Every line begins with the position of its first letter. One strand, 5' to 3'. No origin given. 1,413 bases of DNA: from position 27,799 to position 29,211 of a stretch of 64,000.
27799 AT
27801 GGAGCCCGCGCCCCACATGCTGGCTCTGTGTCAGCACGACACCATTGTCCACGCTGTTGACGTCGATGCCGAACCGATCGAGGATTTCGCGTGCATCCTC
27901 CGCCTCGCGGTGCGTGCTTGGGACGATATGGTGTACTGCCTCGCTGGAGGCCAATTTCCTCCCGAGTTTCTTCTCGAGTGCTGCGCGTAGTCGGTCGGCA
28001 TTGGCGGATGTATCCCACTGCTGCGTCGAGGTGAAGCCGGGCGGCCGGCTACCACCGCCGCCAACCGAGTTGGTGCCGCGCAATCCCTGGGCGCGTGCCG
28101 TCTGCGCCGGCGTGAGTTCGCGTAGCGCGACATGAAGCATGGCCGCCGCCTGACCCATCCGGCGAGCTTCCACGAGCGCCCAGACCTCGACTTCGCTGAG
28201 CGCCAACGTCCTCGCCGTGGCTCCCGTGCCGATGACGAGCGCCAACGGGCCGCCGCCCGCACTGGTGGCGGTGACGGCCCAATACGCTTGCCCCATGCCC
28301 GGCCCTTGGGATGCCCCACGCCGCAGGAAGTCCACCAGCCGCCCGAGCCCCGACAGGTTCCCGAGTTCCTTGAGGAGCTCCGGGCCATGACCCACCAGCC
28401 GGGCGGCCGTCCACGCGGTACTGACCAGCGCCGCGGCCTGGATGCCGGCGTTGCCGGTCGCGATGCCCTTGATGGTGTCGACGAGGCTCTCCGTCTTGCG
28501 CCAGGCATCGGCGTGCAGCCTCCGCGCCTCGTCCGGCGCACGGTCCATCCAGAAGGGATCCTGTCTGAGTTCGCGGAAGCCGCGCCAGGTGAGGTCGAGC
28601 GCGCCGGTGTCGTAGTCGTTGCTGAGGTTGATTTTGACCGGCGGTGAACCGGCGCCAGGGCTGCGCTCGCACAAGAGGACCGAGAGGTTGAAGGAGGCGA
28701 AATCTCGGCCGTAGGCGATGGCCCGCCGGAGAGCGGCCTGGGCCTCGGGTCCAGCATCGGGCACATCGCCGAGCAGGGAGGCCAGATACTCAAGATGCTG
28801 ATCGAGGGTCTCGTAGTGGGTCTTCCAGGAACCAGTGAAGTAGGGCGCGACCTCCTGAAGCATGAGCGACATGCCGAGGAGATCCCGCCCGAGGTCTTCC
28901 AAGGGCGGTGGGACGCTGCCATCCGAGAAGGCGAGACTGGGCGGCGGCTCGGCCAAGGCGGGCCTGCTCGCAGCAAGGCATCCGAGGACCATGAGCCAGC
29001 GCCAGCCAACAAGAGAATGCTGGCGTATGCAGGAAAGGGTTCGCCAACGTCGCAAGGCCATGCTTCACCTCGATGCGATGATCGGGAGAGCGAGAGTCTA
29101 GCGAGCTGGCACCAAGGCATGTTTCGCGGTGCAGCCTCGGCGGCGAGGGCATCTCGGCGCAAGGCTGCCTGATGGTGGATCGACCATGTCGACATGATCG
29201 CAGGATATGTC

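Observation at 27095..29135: AHH-nuclease polymorphic-toxin-like gene translationally coupled to a putative immunity gene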

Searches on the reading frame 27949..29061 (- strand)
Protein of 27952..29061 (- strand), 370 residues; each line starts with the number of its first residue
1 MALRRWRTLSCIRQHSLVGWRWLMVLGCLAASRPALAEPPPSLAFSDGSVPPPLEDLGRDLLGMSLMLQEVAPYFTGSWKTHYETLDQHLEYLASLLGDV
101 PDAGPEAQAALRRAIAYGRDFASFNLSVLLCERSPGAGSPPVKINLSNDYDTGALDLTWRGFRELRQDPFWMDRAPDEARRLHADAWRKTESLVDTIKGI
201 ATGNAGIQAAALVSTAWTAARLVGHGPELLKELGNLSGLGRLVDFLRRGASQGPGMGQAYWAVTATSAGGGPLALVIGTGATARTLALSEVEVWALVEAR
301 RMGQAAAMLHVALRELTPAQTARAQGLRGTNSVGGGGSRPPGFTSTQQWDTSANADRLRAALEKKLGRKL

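Call 15: find_homologous_proteins(query=window:27952-29061:-, max_evalue=0.001)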
Query seq(370 aa) (370 aa): 14 proteins with E <= 0.001 among 8000 candidates.
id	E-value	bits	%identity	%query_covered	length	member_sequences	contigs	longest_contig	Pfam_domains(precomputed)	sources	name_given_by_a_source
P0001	6.2e-217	738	100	91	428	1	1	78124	PF14412.13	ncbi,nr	ncbi:MAG TPA: AHH domain-containing protein [Polyangia bacterium]|nr:AHH domain-containing protein [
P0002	3.4e-203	693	84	100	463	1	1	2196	PF14412.13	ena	-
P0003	6.4e-196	669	81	100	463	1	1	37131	PF14412.13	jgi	jgi:hypothetical protein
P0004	2.1e-192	658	81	100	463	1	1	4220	PF14412.13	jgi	jgi:hypothetical protein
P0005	1.3e-186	639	78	100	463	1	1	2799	PF14412.13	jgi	jgi:hypothetical protein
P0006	1.6e-184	632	78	100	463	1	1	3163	PF14412.13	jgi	jgi:hypothetical protein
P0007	1.3e-180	619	83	91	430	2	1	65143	PF14412.13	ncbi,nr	ncbi:MAG TPA: AHH domain-containing protein [Polyangia bacterium]|nr:AHH domain-containing protein [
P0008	2.1e-161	556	81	83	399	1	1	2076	PF14412.13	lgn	-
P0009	3.0e-142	493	75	83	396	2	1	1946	PF14412.13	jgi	jgi:hypothetical protein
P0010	1.8e-137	477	76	42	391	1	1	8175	PF14412.13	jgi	jgi:hypothetical protein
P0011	1.1e-136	474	73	83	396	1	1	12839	PF14412.13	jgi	jgi:hypothetical protein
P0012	4.7e-107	377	91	54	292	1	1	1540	PF14412.13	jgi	jgi:hypothetical protein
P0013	6.5e-86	307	84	48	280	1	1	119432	PF14412.13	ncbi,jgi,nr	ncbi:MAG TPA: AHH domain-containing protein [Polyangia bacterium]|jgi:hypothetical protein|nr:AHH do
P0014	7.8e-52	195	64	41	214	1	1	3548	-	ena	-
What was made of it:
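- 27670..29061 (-): Toxin gene, 463 aa: signal peptide, helical module, linker, AHH nuclease core and variable tail. Fourteen homologues, of which the 13 with a precomputed Pfam annotation are all AHH and the 14th is a 214-aa fragment (call 15). NCBI annotates it as 'AHH domain-containing protein [Polyangia bacterium]', starting at TTG codon 36 (call 15).
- All 14 close homologues carry the same tip (call 15), so this family behaves as a fixed fusion with allelic variation. NCBI's annotation starts the protein at codon 36, which removes the signal peptide (call 15). NCBI's gene call starts at TTG codon 36 (call 15). Six contigs encode full-length 463-aa forms (call 15).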

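Call 26: search_protein_representatives(alignment_id=A2)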
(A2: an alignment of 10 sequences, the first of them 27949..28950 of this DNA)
Query: 10 sequences, 334 profile positions. Proteins with E-value up to 0.001 (for the whole library): 24; up to 1e-10: 8; up to 1e-30: 2. The best 24 are listed.
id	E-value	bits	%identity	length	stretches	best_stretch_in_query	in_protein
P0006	2.4e-206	700.8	-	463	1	1-334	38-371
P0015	2.7e-45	171.4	-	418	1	6-328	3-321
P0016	1.1e-30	123.4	-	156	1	271-333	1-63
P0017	4.9e-28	114.7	-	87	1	92-174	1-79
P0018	2.8e-26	109.0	-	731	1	19-328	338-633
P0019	9.6e-24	100.6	-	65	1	1-58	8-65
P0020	5.4e-20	88.3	-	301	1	7-184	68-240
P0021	4.7e-13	65.5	-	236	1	229-327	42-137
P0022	1.6e-09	53.8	-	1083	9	69-103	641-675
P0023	2.7e-09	53.1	-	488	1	32-262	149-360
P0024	3.3e-07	46.2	-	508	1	17-218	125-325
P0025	1.3e-06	44.2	-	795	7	53-98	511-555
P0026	1.4e-06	44.2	-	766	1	22-183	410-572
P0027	3.8e-06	42.8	-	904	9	51-96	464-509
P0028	5.8e-06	42.2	-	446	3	68-104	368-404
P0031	6.8e-05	38.6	-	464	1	4-284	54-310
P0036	5.9e-04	35.5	-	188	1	30-148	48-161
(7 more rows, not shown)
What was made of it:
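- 28114..28923 (-): Conserved helical module (aa ~47-316) with no match to a curated family. It is shared with eCIS_core-type toxins and with toxins carrying other tips. The DP.W motif is invariant in the module alignment. Profile search in call 26.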

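Call 27: search_protein_families(library=pfam, proteins=[P0015, P0018, P0020, P0021, P0023, P0024, P0026, P0031, P0022, P0036], max_evalue=0.01)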
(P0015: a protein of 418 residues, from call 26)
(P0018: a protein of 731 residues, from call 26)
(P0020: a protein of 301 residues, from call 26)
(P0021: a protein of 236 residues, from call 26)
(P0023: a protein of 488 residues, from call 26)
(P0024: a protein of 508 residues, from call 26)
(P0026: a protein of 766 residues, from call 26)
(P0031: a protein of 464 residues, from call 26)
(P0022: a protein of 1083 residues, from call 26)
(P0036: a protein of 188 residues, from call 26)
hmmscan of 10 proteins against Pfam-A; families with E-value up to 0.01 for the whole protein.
P0015 (418 aa): 1 family
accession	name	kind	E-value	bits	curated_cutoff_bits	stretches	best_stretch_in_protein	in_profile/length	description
PF14412.12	AHH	-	1.1e-13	51.6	22.3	1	316-410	4-110/111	A nuclease family of the HNH/ENDO VII superfamily with conserved AHH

P0018 (731 aa): 1 family
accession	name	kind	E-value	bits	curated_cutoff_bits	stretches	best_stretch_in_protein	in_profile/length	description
PF14412.12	AHH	-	2.9e-11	43.8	22.3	1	627-712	3-95/111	A nuclease family of the HNH/ENDO VII superfamily with conserved AHH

P0020 (301 aa): 0 families

P0021 (236 aa): 1 family
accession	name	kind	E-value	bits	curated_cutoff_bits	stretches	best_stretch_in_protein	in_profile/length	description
PF14412.12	AHH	-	1.1e-08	35.5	22.3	1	134-201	5-79/111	A nuclease family of the HNH/ENDO VII superfamily with conserved AHH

P0023 (488 aa): 1 family
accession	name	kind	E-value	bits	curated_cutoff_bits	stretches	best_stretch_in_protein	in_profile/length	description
PF13699.11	eCIS_core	-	9.1e-20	71.1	22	1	1-69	10-78/79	eCIS core domain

P0024 (508 aa): 2 families
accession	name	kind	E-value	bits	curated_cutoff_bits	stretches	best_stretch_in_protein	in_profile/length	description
PF09533.15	DUF2380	-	1e-10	41.8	26.3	1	422-501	95-182/187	Predicted lipoprotein of unknown function (DUF2380)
PF13699.11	eCIS_core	-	3.8e-10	40.2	22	1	1-64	10-77/79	eCIS core domain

P0026 (766 aa): 1 family
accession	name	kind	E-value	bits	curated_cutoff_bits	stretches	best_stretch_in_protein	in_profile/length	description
PF13699.11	eCIS_core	-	6e-32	110.1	22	1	114-189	2-77/79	eCIS core domain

P0031 (464 aa): 0 families

P0022 (1083 aa): 3 families
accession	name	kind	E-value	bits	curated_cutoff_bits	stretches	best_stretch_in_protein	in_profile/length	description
PF23310.1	TPR_27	-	3.5e-06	27.1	27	0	690-730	53-94/110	Plant tetratrico peptide repeats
PF13676.11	TIR_2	-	0.00014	22.8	28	1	29-86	10-67/122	TIR domain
PF13191.12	AAA_16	-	0.00038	21.4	32.6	1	236-322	9-100/167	AAA ATPase domain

P0036 (188 aa): 0 families
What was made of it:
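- On Tox-AHH (Pfam PF14412; HNH/EndoVII or His-Me-finger fold): Relatives P0015, P0018 and P0021 score 35-52 bits (call 27).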

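Call 35: find_encoding_contigs(protein=P0003, flank=8000, max_places=3)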
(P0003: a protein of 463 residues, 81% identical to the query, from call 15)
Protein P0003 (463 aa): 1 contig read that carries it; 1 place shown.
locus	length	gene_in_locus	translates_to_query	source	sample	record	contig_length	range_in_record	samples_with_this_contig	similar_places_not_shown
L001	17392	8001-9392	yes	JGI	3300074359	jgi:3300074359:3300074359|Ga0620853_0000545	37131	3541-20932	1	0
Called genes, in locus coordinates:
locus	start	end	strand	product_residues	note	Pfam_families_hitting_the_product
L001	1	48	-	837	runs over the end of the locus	PF00069:Pkinase, PF03109:ABC1 (faint), PF07714:PK_Tyr_Ser-Thr, PF13424:TPR_12 (faint), PF13428:TPR_14 (faint), PF07719:TPR_2 (faint), PF14559:TPR_19 (faint), PF13414:TPR_11 (faint)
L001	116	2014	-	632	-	PF13620:CarboxypepD_reg, PF13435:Cytochrome_C554 (faint)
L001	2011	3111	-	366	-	PF05048:NosD, PF13229:Beta_helix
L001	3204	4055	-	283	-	PF00941:FAD_binding_5, PF03450:CO_deh_flav_C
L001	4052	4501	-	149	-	PF00111:Fer2, PF01799:Fer2_2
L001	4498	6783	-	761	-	PF01315:Ald_Xan_dh_C, PF02738:MoCoBD_1, PF20256:MoCoBD_2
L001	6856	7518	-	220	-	-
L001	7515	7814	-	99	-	-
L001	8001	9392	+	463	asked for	PF14412:AHH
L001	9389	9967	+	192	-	PF07791:Imm11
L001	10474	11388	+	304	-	-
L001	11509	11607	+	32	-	-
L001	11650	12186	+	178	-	PF01625:PMSR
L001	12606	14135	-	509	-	-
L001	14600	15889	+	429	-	PF00275:EPSP_synthase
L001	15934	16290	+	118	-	-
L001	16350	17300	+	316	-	-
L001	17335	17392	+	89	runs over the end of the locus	-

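Call 45: find_encoding_contigs(protein=P0007, flank=6000, max_places=2)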
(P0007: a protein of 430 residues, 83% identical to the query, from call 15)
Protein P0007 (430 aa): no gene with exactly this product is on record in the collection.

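Call 46: find_encoding_contigs(protein=P0013, flank=6000, max_places=2)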
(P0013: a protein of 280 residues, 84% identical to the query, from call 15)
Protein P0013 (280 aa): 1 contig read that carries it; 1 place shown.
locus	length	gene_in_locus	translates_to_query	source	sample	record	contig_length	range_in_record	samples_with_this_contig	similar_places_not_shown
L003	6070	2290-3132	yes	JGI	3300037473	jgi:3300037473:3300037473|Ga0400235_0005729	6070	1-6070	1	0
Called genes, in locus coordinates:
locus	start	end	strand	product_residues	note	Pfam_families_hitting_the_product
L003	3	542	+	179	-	?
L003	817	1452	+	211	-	PF00510:COX3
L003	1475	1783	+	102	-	PF03626:COX4_pro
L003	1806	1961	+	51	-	-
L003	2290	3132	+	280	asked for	PF14412:AHH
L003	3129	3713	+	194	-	PF07791:Imm11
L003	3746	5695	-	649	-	PF01510:Amidase_2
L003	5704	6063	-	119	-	PF16697:Yop-YscD_cpl, PF00498:FHA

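Call 47: find_encoding_contigs(protein=P0011, flank=6000, max_places=2)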
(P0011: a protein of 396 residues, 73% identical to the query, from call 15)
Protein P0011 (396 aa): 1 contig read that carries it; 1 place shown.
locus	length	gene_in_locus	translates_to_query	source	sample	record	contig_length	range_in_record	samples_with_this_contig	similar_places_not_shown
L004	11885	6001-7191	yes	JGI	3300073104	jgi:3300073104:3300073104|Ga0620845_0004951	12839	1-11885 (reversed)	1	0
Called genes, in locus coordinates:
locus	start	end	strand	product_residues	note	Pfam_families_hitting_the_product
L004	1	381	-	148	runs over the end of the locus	PF01152:Bac_globin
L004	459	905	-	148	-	PF04773:FecR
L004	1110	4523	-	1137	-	-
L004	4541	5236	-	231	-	-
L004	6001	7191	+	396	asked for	PF14412:AHH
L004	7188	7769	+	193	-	PF07791:Imm11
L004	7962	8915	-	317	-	-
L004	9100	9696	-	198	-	-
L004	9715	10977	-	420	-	-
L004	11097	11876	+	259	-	PF03372:Exo_endo_phos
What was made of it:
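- Checked: The same 4-base overlap is present in three independent contigs, L001, L003 and L004 (calls 35, 46, 47).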

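Call 87: find_related_loci(query=A2, collection=metagenome_contigs, flank=4000)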
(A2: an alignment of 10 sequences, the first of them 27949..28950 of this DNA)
Query A2 (334 aa) in metagenome_contigs; peptide patterns used: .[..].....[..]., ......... (x = any residue, [..] = any of these).
39 stretches matched a pattern; 1 encode a relative of the query (tblastn E <= 1e-3); 1 distinct loci.
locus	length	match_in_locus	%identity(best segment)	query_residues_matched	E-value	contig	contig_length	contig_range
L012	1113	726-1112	85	1-129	5e-78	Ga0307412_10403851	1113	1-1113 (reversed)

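Call 89: find_encoding_contigs(protein=P0026, flank=8000, max_places=2)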
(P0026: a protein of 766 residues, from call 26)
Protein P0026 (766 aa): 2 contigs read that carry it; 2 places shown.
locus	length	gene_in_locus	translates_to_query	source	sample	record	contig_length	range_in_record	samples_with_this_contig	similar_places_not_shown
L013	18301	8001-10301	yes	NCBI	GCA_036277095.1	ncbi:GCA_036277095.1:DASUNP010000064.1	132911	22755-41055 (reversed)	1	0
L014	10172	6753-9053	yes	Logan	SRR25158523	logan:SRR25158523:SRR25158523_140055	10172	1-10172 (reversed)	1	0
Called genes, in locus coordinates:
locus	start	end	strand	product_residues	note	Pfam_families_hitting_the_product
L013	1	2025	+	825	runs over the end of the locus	PF01344:Kelch_1 (faint), PF07646:Kelch_2 (faint), PF24681:Kelch_KLHDC2_KLHL20_DRC7 (faint), PF13964:Beta-prop_Calicin (faint), PF07250:Glyoxal_oxid_N, PF09118:GO-like_E_set, PF13946:DUF4214 (weak)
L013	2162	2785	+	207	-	PF00578:AhpC-TSA, PF02630:SCO1-SenC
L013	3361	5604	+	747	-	PF22977:WHD, PF00004:AAA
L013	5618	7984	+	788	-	PF13699:eCIS_core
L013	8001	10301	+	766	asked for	PF13699:eCIS_core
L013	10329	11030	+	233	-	-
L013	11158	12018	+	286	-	PF14065:Pvc16_N, PF22904:NOMO1-like_2nd (weak), PF13620:CarboxypepD_reg, PF13715:CarbopepD_reg_2, PF17210:SdrD_B (weak)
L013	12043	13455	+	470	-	PF04984:Phage_sheath_1, PF17482:Phage_sheath_1C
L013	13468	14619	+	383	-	PF04984:Phage_sheath_1, PF17482:Phage_sheath_1C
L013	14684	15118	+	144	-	PF06841:Phage_T4_gp19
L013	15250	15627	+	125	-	-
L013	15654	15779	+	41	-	PF20546:DUF6760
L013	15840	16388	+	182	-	PF06841:Phage_T4_gp19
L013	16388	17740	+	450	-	-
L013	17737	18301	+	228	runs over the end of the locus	PF19266:CIS_tube, PF01476:LysM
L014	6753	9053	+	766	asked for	PF13699:eCIS_core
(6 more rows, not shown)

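Call 90: find_encoding_contigs(protein=P0024, flank=8000, max_places=2)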
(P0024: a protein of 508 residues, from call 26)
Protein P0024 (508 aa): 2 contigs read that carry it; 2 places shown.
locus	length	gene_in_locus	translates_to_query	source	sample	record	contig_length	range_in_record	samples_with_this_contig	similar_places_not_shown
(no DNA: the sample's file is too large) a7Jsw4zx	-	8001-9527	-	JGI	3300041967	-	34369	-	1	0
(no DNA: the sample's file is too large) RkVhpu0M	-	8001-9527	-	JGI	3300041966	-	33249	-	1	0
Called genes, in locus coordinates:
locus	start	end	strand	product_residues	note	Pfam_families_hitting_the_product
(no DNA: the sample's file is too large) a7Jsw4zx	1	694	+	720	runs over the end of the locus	PF01436:NHL (weak), PF09684:Tail_P2_I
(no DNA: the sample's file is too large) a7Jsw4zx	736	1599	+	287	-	-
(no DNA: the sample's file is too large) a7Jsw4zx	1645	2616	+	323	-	-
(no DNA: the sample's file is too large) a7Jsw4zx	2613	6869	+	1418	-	PF13699:eCIS_core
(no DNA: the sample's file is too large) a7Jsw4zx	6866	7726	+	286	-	PF15575:Imm49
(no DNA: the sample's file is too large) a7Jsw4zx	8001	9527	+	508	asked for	PF13699:eCIS_core, PF09533:DUF2380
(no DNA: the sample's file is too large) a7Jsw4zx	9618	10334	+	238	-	PF06224:AlkZ-like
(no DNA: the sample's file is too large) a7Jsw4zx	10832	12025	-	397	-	PF26003:Integrase_N_phage, PF00589:Phage_integrase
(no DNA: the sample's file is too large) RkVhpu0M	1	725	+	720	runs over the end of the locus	PF01436:NHL (weak), PF09684:Tail_P2_I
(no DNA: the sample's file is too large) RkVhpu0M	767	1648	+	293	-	-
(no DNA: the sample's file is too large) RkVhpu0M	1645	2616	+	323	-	-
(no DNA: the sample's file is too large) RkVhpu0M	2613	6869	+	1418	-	PF13699:eCIS_core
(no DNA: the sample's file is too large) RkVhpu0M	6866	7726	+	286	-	PF15575:Imm49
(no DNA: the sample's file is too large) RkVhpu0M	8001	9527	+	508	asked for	PF13699:eCIS_core, PF09533:DUF2380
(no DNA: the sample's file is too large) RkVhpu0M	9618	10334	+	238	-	PF06224:AlkZ-like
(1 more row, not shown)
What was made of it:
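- It occurs behind eCIS_core domains inside genuine contractile-injection operons (calls 89, 90). The module's distant relatives are eCIS cargo-type proteins in eCIS operons (calls 89, 90).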

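Call 94: search_protein_families(library=ncbifam, proteins=[P0024, P0031, P0023, P0026, P0015, P0018], max_evalue=0.01)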
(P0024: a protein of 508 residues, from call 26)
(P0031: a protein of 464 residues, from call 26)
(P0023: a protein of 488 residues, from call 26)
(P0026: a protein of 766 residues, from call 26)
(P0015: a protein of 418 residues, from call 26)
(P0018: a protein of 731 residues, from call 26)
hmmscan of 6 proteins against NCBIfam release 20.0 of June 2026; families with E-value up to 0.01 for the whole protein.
P0024 (508 aa): 1 family
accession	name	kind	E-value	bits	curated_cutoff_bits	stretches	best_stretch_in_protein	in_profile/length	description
TIGR02269.1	TIGR02269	equivalog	7.9e-12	45.2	85.75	1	426-506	124-209/209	SitA6 family polymorphic toxin lipoprotein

P0031 (464 aa): 0 families

P0023 (488 aa): 0 families

P0026 (766 aa): 0 families

P0015 (418 aa): 0 families

P0018 (731 aa): 0 families
